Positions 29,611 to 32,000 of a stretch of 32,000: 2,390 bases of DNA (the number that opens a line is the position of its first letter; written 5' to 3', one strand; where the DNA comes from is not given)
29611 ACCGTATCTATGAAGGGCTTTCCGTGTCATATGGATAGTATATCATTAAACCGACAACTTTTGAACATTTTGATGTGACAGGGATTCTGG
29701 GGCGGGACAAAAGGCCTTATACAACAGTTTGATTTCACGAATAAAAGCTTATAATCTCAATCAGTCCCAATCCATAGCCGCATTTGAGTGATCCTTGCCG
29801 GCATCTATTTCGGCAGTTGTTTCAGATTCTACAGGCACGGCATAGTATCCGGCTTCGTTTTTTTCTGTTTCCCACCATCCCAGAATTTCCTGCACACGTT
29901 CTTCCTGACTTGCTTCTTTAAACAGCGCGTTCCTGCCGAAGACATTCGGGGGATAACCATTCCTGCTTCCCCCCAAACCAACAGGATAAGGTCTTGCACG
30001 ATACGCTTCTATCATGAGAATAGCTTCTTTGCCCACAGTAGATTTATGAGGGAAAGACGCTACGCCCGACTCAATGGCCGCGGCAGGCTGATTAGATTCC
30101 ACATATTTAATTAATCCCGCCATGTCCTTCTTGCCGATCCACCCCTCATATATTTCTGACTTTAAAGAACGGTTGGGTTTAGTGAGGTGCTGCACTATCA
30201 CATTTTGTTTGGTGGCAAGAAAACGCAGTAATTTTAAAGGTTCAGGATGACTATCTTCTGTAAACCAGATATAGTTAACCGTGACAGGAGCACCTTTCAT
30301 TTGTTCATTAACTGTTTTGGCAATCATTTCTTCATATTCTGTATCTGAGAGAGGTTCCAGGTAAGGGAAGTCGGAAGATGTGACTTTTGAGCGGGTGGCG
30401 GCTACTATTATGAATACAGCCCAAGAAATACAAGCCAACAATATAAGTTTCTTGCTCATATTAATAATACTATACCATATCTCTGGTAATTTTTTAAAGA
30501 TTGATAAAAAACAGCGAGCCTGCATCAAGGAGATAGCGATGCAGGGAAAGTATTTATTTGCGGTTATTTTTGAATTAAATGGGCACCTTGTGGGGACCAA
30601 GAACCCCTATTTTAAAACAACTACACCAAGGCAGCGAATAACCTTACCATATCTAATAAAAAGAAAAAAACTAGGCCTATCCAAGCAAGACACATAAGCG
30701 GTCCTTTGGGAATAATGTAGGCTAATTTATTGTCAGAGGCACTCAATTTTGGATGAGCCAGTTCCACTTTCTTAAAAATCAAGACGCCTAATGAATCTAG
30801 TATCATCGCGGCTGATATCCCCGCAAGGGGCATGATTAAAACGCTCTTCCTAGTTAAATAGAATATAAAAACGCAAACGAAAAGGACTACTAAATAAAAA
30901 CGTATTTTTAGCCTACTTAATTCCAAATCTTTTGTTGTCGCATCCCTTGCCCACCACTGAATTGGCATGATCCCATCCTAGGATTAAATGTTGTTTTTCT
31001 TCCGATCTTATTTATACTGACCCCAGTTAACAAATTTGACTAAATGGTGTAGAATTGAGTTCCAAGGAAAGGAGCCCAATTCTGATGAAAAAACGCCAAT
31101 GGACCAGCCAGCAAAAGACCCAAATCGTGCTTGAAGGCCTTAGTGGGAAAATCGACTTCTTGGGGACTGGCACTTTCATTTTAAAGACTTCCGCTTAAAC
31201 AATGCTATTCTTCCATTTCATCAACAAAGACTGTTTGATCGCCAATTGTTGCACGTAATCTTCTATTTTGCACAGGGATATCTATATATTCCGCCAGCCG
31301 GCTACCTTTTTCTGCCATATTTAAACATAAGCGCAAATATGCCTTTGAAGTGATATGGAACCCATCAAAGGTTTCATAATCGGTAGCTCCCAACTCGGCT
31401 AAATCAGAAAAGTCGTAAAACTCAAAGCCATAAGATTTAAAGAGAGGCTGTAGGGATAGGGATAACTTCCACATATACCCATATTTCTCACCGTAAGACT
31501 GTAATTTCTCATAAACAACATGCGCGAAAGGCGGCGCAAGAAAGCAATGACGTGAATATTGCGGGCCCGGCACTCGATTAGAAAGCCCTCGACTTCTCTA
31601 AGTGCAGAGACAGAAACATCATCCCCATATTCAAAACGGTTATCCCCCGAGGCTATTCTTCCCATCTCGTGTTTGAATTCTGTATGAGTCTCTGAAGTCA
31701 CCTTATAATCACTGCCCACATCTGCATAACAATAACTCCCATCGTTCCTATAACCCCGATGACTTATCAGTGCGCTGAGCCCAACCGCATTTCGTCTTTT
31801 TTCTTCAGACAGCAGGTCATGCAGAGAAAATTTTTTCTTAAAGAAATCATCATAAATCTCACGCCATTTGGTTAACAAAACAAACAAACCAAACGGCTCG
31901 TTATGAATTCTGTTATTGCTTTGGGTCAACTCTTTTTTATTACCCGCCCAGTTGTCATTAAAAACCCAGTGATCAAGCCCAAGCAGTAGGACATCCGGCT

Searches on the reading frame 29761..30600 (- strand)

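Call 6: search_protein_families(library=ncbifam, max_evalue=1, proteins=[window:29761-30600:-])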
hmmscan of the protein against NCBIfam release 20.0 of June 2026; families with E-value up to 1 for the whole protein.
window:29761-30600:- (279 aa): 0 families

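Call 7: search_protein_families(library=pfam, max_evalue=1, proteins=[window:29761-30600:-])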
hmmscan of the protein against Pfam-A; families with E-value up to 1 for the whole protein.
window:29761-30600:- (279 aa): 0 families

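Call 54: search_protein_families(library=padloc, max_evalue=1, proteins=[window:29761-30600:-])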
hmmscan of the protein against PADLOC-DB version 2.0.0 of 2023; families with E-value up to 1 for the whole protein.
window:29761-30600:- (279 aa): 0 families

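Call 55: search_protein_families(library=phrogs, max_evalue=1, proteins=[window:29761-30600:-])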
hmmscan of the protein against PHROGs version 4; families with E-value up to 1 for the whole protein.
window:29761-30600:- (279 aa): 2 families
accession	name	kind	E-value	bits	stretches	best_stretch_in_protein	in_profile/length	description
phrog_13160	-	unknown function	0.26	12.3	1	50-111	23-85/139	-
phrog_17945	-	unknown function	0.33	12.2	1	69-102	21-54/54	-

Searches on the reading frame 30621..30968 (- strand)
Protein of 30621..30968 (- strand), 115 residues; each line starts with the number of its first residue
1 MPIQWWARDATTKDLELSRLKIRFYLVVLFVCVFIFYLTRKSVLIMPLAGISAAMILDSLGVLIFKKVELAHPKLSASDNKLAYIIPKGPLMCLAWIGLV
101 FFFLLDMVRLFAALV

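Call 6: search_protein_families(library=ncbifam, max_evalue=1, proteins=[window:30621-30968:-])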
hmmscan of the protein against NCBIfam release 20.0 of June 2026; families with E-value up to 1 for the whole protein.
window:30621-30968:- (115 aa): 1 family
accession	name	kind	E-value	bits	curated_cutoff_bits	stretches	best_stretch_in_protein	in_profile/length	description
NF053725.2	Rv3103c_TM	domain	0.92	9.3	24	1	26-39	10-23/26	Rv3103c transmembrane domain-containing protein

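Call 7: search_protein_families(library=pfam, max_evalue=1, proteins=[window:30621-30968:-])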
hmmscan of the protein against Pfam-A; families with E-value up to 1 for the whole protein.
window:30621-30968:- (115 aa): 0 families

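Call 54: search_protein_families(library=padloc, max_evalue=1, proteins=[window:30621-30968:-])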
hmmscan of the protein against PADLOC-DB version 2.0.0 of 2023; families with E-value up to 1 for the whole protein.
window:30621-30968:- (115 aa): 0 families

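Call 55: search_protein_families(library=phrogs, max_evalue=1, proteins=[window:30621-30968:-])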
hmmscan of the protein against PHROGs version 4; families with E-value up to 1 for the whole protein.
window:30621-30968:- (115 aa): 0 families

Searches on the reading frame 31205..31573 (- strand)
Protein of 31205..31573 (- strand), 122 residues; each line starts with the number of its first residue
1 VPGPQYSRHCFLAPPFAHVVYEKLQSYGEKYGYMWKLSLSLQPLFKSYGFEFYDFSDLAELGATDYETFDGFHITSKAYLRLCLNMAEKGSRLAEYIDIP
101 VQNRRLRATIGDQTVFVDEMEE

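Call 6: search_protein_families(library=ncbifam, max_evalue=1, proteins=[window:31205-31573:-])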
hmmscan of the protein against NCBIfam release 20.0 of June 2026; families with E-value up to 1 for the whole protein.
window:31205-31573:- (122 aa): 0 families

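Call 7: search_protein_families(library=pfam, max_evalue=1, proteins=[window:31205-31573:-])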
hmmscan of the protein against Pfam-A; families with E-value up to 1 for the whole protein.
window:31205-31573:- (122 aa): 1 family
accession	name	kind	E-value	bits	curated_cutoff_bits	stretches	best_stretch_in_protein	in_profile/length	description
PF01698.23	SAM_LFY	-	0.093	13.2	25.2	1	40-64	5-29/80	Floricaula / Leafy protein SAM domain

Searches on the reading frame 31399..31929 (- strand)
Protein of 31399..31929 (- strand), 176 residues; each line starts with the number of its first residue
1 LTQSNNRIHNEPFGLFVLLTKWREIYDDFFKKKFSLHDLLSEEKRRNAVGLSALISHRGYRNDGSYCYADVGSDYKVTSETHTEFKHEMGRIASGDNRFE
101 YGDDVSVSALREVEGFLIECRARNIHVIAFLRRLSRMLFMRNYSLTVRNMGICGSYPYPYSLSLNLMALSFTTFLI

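Call 6: search_protein_families(library=ncbifam, max_evalue=1, proteins=[window:31399-31929:-])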
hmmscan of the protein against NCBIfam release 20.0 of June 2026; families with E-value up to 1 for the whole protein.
window:31399-31929:- (176 aa): 0 families

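Call 7: search_protein_families(library=pfam, max_evalue=1, proteins=[window:31399-31929:-])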
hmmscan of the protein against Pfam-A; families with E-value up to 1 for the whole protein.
window:31399-31929:- (176 aa): 1 family
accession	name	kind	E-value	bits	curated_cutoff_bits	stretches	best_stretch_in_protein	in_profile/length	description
PF03800.19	Nuf2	-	0.0034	18.1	25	1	5-62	70-127/141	Nuf2 family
